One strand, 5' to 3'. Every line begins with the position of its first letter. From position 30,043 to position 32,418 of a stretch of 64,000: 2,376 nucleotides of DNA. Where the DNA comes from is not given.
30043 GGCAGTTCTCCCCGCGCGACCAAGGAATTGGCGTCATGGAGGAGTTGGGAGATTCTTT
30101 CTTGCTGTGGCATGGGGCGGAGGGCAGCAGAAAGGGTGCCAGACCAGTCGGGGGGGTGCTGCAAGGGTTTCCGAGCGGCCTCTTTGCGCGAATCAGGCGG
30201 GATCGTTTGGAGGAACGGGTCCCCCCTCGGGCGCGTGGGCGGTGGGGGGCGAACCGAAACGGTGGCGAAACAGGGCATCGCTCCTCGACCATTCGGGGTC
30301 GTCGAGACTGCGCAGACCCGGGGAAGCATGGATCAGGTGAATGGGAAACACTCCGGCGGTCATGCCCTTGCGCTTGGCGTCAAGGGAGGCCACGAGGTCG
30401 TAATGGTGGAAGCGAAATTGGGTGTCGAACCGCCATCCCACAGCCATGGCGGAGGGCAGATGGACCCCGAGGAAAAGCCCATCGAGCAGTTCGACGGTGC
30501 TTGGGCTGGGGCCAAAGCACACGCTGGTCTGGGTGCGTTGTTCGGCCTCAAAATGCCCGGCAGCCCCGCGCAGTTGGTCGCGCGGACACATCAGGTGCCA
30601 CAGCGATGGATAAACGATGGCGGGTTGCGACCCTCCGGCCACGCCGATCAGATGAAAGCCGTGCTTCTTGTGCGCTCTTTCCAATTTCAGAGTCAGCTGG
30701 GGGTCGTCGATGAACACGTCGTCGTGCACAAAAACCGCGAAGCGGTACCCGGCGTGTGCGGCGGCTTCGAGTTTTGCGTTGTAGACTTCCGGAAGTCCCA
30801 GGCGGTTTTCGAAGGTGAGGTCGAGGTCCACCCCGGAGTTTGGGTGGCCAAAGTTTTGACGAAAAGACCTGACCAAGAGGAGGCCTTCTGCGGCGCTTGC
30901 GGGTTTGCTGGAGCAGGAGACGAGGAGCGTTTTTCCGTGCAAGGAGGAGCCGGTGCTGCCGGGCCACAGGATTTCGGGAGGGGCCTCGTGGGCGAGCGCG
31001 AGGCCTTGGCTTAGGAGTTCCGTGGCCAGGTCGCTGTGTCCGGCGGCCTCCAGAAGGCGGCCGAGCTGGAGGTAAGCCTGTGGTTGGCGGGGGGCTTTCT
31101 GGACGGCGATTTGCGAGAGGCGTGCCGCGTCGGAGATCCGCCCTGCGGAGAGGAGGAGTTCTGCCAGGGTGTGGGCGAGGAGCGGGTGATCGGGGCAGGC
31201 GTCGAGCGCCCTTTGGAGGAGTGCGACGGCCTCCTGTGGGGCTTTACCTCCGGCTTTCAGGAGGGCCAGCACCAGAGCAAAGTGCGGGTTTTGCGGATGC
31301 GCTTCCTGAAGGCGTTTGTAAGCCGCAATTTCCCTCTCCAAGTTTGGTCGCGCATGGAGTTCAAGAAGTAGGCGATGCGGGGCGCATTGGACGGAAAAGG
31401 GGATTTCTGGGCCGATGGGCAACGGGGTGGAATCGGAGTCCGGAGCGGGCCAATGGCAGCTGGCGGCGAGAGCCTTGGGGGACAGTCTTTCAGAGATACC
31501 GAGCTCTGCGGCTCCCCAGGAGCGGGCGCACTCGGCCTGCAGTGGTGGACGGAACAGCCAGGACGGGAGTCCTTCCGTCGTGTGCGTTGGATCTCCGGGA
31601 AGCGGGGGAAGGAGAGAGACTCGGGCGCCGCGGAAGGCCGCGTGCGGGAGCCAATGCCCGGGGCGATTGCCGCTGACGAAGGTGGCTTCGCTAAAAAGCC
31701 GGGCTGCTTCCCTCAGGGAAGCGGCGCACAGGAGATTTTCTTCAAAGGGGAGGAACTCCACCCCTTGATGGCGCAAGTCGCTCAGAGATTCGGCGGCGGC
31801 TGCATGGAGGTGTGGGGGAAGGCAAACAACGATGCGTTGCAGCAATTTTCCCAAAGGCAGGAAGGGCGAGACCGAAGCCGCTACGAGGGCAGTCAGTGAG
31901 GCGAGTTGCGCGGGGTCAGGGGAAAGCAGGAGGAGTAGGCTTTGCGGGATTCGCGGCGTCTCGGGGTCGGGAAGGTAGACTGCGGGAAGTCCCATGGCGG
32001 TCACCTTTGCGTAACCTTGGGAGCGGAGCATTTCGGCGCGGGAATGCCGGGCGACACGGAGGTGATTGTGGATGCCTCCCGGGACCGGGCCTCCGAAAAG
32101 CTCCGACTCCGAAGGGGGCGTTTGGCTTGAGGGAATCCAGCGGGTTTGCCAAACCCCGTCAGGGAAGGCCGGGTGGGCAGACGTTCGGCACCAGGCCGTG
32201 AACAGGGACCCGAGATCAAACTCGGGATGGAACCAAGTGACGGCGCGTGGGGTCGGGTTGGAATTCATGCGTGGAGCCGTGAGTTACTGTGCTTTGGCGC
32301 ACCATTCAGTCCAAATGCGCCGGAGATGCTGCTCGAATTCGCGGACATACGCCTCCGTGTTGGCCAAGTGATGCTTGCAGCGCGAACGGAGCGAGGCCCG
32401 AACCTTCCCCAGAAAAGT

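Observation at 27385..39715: Flagellin-adjacent island of five TPR-fused glycosyltransferase modules: candidate multi-enzyme flagellin glycosylation system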

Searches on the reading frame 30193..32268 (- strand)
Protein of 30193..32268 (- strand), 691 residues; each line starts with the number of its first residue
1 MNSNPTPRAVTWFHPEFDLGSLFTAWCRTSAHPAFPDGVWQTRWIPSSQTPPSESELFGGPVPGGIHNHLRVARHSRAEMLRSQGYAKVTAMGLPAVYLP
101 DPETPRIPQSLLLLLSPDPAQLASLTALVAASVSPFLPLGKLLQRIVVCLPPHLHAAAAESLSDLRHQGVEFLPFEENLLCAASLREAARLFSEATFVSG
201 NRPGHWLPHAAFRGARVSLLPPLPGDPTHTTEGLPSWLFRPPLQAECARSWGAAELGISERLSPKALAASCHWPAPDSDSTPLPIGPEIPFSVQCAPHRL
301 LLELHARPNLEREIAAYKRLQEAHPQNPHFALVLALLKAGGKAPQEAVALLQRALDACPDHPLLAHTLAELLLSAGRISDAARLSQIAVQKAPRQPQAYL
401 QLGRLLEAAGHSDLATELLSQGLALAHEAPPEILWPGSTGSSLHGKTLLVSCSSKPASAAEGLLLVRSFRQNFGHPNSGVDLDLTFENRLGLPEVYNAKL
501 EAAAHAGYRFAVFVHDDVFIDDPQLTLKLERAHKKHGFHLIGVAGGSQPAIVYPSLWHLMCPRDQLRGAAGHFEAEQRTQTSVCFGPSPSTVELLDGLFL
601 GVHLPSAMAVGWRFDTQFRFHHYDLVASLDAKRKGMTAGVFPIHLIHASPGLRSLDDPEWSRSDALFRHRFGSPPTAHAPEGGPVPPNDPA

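Call 3: search_protein_families(library=pfam, proteins=[window:30193-32268:-], max_evalue=0.01)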
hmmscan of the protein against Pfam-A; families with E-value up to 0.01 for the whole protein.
window:30193-32268:- (691 aa): 6 families
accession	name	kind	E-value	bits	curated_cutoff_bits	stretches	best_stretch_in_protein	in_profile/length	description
PF14559.12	TPR_19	-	2.3e-08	34.7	25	2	343-383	6-46/68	Tetratricopeptide repeat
PF13712.12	Glyco_tranf_2_5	-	1.6e-07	31.7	27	1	501-640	47-179/210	Glycosyltransferase like family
PF13432.12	TPR_16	-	2.2e-07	31.6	32.7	2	314-362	17-65/65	Tetratricopeptide repeat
PF13428.12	TPR_14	-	6.4e-07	29.9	23.5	1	366-405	5-44/44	Tetratricopeptide repeat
PF13431.12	TPR_17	-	4e-06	27.1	24.4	0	350-381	1-32/34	Tetratricopeptide repeat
PF13424.12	TPR_12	-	0.0049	17.5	30.1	0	342-384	17-67/77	Tetratricopeptide repeat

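Call 6: search_protein_families(library=ncbifam, proteins=[window:30193-32268:-], max_evalue=0.00001)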
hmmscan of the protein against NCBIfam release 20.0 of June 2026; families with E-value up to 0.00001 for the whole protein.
window:30193-32268:- (691 aa): 2 families
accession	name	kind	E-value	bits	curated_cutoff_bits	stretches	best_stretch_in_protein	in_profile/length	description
TIGR02917.1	PEP_TPR_lipo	equivalog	6.9e-10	37.5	312.2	1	310-424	447-561/899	XrtA/PEP-CTERM system TPR-repeat protein PrsT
NF040959.1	MamA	equivalog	9.9e-08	31.7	200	1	324-426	69-169/204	magnetosome protein MamA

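Call 39: find_homologous_proteins(query=window:30193-32268:-, max_evalue=0.00001)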
Query window:30193-32268:- (691 aa): 5 proteins with E <= 0.00001 among 8000 candidates.
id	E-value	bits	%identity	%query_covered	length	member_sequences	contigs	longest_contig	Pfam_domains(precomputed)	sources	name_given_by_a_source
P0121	1.1e-253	862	100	55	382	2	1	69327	PF13712.13,PF14559.13,PF13431.13,PF13432.13,PF13428.13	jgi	jgi:hypothetical protein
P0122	4.1e-170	586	45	97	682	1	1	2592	PF13712.13,PF14559.13,PF13432.13,PF13428.13,PF13174.13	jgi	jgi:tetratricopeptide (TPR) repeat protein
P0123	1.5e-159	551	43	96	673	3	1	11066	PF13712.13,PF14559.13,PF13431.13,PF00515.35,PF13424.13,PF13432.13,PF13428.13,PF13181.13,PF07719.24,PF13174.13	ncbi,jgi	jgi:hypothetical protein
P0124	2.8e-8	51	31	23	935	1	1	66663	PF09976.16,PF25060.1,PF13414.13,PF12569.15,PF09613.17,PF07721.21,PF24575.2,PF00515.35,PF13424.13,PF13429.13,PF14561.13,PF07719.24,PF13174.13,PF13431.13,PF23914.2,PF25062.2,PF25058.2,PF23300.4,PF13176.13,PF13428.13,PF25064.2,PF14559.13,PF13371.13,PF12895.14,PF21033.5,PF13432.13,PF09295.17,PF13181.13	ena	-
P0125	1.4e-6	45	34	12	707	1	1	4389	PF13431.13,PF23914.2,PF25060.1,PF25062.2,PF13414.13,PF13176.13,PF12569.15,PF13428.13,PF04733.21,PF14559.13,PF13371.13,PF00515.35,PF12895.14,PF13424.13,PF21033.5,PF13432.13,PF13181.13,PF14561.13,PF07719.24,PF13174.13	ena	-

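Call 52: predict_structure(alignment_id=A1)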
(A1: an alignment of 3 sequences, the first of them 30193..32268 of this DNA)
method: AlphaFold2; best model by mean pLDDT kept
length: 691 residues; sequences in the alignment: 3
mean_pLDDT: 41.8   pTM: 0.30
mean pLDDT of the five models: 41.8, 41.3, 39.2, 37.7, 37.1
residues with pLDDT >= 90: 0; 70-90: 103; 50-70: 127; < 50: 461
segments of 3 or more residues with pLDDT < 50: 1-52, 54-75, 89-104, 179-185, 203-205, 222-308, 423-691
pLDDT, mean of each block of 10 residues (from residue 1): 23 24 24 23 33 44 44 49 57 32 53 71 69 68 75 73 78 65 52 71 53 55 32 24 21 23 30 27 23 29 40 69 70 71 79 80 68 72 75 60 59 53 44 25 24 24 22 21 21 29 31 27 37 35 28 31 29 25 24 23 25 24 24 23 20 32 36 29 29 23
secondary structure, 60 per line:
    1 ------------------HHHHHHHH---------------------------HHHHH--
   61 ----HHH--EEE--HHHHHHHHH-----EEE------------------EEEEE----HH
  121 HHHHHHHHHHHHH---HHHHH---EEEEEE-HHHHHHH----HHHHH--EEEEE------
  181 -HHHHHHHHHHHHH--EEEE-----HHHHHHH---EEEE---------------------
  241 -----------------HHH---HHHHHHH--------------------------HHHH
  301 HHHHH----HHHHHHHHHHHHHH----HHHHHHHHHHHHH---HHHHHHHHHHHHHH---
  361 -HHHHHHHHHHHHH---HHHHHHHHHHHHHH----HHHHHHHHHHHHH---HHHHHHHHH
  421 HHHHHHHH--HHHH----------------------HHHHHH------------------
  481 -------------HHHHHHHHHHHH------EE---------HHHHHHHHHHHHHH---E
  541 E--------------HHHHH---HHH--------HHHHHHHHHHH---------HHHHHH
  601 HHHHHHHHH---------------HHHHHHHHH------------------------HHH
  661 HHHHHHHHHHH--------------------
elements in order (helices of 4 or more, strands of 3 or more residues): H19-26 H54-58 E70-72 H75-83 E89-91 E110-114 H119-133 H137-141 E145-150 H152-158 H163-167 E170-174 H182-194 E197-200 H206-212 E216-219 H264-270 H297-305 H310-323 H328-340 H344-357 H362-374 H378-391 H396-408 H412-428 H431-434 H457-462 H494-505 H523-536 H556-560 H575-585 H595-609 H625-633 H658-671

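Call 92: find_encoding_contigs(protein=P0123, flank=10000, max_places=3)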
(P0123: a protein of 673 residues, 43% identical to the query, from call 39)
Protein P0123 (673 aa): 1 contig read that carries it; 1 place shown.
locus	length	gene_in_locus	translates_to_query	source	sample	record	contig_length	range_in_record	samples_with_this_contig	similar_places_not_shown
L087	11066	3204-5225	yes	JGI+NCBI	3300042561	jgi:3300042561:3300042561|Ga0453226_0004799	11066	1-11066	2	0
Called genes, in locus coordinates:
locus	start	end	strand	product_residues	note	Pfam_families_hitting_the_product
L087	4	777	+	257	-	PF00211:Guanylate_cyc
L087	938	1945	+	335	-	-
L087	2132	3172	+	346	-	PF01011:PQQ (faint), PF13570:Beta-prop_ACSF4, PF13360:PQQ_2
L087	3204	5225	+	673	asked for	PF07719:TPR_2 (faint), PF13174:TPR_6 (faint), PF13424:TPR_12 (faint), PF13428:TPR_14 (faint), PF13432:TPR_16 (faint), PF00515:TPR_1 (weak), PF14559:TPR_19 (weak), PF13712:Glyco_tranf_2_5, +2 more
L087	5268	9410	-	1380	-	PF12895:ANAPC3 (faint), PF13424:TPR_12 (faint), PF13428:TPR_14 (faint), PF13432:TPR_16 (faint), PF14559:TPR_19 (faint), PF00515:TPR_1 (faint), PF07719:TPR_2 (faint), PF13844:Glyco_transf_41, +6 more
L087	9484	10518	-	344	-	PF00891:Methyltransf_2, PF05175:MTS (weak), PF08241:Methyltransf_11 (faint), PF08242:Methyltransf_12, PF13649:Methyltransf_25 (weak)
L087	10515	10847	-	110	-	-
